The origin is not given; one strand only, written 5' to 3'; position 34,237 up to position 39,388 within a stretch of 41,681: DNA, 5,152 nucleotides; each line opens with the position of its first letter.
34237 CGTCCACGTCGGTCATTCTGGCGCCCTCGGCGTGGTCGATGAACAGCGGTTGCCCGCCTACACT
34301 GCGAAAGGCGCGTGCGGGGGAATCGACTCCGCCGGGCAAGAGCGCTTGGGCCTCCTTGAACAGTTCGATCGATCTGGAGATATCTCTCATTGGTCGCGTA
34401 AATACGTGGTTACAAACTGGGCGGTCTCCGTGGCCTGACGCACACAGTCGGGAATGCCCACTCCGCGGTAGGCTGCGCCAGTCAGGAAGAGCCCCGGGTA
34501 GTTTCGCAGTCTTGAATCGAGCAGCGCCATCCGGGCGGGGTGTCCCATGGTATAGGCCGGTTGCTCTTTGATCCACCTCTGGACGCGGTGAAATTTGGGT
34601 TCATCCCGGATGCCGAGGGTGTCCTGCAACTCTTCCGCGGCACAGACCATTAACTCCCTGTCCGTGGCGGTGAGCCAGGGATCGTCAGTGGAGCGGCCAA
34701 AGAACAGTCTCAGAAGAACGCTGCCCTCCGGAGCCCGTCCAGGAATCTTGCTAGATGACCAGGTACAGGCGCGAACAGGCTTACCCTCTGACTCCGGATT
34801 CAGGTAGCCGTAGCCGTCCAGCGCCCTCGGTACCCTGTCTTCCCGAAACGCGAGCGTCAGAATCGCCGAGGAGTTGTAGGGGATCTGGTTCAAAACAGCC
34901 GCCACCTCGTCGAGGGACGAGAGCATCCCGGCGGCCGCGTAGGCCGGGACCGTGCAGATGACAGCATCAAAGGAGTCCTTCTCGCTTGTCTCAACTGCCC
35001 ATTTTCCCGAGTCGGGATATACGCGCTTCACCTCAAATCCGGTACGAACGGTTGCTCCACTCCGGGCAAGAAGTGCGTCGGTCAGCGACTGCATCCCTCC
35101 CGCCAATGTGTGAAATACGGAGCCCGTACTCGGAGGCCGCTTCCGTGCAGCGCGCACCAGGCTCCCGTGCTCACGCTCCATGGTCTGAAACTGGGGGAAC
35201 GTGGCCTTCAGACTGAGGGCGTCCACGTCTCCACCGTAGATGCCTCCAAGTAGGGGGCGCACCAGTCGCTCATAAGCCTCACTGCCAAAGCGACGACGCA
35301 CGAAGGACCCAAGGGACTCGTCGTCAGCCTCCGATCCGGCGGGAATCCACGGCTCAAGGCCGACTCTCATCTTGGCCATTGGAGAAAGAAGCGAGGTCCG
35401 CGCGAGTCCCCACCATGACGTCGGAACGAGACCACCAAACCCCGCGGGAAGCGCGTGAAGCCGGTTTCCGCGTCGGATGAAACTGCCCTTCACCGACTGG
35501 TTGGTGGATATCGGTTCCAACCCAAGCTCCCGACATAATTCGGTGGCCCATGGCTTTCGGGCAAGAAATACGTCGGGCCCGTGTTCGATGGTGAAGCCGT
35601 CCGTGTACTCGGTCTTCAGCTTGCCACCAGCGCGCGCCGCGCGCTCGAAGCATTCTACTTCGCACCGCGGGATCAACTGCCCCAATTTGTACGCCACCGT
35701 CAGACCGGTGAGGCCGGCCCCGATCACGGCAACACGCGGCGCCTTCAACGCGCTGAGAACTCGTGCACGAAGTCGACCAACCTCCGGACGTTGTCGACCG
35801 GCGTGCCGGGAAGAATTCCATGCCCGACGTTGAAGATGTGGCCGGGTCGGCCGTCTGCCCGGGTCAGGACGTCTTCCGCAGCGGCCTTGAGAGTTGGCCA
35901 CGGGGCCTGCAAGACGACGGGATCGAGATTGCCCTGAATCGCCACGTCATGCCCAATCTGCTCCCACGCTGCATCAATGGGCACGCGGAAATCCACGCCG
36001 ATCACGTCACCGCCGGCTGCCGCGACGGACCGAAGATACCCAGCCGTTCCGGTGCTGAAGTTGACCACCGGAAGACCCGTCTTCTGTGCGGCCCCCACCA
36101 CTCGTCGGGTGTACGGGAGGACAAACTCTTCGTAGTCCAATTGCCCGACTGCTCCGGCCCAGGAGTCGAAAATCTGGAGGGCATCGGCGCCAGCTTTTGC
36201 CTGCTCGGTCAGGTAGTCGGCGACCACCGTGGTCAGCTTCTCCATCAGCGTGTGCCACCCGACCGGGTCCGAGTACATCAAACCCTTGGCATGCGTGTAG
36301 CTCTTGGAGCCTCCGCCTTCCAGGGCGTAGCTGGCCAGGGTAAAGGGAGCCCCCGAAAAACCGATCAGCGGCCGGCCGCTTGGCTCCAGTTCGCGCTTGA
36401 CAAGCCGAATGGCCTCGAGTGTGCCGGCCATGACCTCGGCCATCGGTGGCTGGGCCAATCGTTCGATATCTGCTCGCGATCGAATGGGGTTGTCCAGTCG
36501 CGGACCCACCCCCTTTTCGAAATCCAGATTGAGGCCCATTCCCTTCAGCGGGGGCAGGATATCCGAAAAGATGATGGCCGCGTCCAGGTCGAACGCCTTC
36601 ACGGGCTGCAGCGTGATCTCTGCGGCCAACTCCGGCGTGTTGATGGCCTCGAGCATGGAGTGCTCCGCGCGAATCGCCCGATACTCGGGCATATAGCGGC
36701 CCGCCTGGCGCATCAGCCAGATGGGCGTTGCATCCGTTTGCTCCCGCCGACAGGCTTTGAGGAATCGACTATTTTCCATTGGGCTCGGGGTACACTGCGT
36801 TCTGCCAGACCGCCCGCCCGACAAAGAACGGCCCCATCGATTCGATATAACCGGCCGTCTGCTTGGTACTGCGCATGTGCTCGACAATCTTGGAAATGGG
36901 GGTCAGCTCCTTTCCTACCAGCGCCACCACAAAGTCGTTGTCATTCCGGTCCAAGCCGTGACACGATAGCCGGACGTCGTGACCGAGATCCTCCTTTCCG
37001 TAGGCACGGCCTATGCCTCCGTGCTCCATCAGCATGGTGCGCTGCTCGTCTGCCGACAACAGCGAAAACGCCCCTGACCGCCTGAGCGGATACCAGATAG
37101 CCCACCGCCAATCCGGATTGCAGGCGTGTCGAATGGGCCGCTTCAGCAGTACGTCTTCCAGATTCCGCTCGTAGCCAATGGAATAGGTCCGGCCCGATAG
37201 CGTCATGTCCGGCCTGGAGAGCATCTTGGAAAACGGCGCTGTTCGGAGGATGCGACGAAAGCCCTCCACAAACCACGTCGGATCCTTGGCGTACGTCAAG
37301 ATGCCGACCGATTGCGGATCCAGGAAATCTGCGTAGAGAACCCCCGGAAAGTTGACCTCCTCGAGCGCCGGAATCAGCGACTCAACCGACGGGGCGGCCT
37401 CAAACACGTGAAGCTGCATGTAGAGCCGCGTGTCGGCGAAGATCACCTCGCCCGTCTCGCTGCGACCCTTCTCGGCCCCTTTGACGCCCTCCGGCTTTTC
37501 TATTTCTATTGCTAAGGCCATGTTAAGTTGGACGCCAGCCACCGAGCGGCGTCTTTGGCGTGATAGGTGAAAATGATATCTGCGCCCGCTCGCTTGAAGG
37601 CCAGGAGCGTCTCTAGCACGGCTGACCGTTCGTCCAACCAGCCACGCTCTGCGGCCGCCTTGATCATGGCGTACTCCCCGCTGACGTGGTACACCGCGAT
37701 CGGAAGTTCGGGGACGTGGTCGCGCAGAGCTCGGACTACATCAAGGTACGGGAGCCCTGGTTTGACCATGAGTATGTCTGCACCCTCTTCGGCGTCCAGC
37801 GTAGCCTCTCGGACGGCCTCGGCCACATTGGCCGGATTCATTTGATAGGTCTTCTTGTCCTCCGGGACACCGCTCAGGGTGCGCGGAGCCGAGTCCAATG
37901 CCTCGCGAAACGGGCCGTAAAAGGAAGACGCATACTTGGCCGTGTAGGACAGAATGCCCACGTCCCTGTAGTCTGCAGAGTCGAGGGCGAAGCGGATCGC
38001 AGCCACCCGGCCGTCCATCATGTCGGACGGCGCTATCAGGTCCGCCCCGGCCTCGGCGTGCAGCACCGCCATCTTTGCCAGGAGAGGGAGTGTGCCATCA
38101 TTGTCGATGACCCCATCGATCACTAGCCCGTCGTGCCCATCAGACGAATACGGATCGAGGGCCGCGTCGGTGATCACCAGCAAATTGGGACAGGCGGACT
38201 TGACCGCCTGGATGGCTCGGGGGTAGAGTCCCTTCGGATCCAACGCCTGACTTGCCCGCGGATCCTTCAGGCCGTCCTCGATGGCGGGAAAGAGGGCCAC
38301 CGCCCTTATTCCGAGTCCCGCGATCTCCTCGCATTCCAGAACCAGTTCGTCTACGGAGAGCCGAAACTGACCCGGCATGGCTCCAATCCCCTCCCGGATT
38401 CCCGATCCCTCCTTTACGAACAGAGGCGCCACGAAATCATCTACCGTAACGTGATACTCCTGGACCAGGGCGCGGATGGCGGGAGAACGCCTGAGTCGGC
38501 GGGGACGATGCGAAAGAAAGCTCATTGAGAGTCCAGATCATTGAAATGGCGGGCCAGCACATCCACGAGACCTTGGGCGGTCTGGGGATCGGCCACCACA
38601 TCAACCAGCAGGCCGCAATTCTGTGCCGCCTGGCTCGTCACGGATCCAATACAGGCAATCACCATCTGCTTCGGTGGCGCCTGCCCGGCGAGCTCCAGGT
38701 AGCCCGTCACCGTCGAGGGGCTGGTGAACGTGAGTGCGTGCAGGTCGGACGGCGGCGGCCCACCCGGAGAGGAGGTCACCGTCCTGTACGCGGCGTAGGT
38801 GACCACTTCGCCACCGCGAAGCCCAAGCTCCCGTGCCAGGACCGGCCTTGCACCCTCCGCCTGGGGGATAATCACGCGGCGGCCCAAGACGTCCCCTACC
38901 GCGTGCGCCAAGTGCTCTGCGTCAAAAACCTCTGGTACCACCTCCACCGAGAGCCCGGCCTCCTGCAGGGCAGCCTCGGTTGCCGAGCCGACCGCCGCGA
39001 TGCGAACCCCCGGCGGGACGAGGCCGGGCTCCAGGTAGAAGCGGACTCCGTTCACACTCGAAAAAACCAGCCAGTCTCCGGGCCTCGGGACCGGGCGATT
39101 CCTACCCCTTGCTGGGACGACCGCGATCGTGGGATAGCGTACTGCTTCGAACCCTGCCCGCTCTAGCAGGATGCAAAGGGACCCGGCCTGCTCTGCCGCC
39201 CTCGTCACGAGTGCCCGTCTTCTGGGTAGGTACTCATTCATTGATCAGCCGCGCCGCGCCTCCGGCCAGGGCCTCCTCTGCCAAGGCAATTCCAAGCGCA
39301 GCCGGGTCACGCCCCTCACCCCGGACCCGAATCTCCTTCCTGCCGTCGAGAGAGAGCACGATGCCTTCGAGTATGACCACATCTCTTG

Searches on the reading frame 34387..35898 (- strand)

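Call 8: search_protein_families(library=pfam, proteins=[window:34387-35898:-], max_evalue=0.001)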
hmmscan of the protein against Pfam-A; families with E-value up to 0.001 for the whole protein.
window:34387-35898:- (503 aa): 4 families
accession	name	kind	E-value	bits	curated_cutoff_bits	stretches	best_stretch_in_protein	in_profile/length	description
PF01593.30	Amino_oxidase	-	1.3e-53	183.3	19.8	1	63-494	1-440/443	Flavin containing amine oxidoreductase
PF13450.12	NAD_binding_8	-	1.8e-12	47.8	21.9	1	58-125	1-68/68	NAD(P)-binding Rossmann-like domain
PF01266.30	DAO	-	5.9e-08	33.1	27.9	0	270-372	149-263/353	FAD dependent oxidoreductase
PF07992.20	Pyr_redox_2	-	0.00089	19.2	26.1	0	50-91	138-178/291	Pyridine nucleotide-disulphide oxidoreductase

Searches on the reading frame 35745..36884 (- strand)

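Call 8: search_protein_families(library=pfam, proteins=[window:35745-36884:-], max_evalue=0.001)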
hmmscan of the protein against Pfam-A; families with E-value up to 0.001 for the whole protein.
window:35745-36884:- (379 aa): 1 family
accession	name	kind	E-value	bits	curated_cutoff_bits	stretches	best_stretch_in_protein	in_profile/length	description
PF01208.23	URO-D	-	3.9e-126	421.2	23.9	1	37-376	2-346/346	Uroporphyrinogen decarboxylase (URO-D)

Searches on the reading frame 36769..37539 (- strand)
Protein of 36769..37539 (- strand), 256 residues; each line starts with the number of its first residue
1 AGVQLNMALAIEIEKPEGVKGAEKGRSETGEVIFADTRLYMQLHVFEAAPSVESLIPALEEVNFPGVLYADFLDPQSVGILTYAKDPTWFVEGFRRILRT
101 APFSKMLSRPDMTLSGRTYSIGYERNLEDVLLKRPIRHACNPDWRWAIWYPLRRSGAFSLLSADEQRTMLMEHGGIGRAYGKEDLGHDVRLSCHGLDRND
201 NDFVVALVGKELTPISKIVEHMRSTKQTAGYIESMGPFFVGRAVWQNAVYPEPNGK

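Call 8: search_protein_families(library=pfam, proteins=[window:36769-37539:-], max_evalue=0.001)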
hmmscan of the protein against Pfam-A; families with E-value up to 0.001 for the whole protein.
window:36769-37539:- (256 aa): 1 family
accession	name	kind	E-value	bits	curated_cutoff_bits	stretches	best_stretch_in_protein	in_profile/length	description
PF06778.18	Chlor_dismutase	-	3.2e-16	60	25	1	141-243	92-188/189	Chlorite dismutase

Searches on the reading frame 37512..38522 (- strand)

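Call 8: search_protein_families(library=pfam, proteins=[window:37512-38522:-], max_evalue=0.001)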
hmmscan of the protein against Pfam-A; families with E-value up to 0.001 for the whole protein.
window:37512-38522:- (336 aa): 1 family
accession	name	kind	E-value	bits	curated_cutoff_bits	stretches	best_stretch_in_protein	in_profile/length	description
PF00490.27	ALAD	-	4.7e-134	447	24.6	1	5-328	2-317/317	Delta-aminolevulinic acid dehydratase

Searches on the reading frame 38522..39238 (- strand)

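Call 8: search_protein_families(library=pfam, proteins=[window:38522-39238:-], max_evalue=0.001)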
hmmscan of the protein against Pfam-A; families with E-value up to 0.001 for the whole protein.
window:38522-39238:- (238 aa): 1 family
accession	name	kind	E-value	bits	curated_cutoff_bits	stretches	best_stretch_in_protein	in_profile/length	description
PF02602.20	HEM4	-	2.8e-42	144.9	27.5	1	24-225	6-230/231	Uroporphyrinogen-III synthase HemD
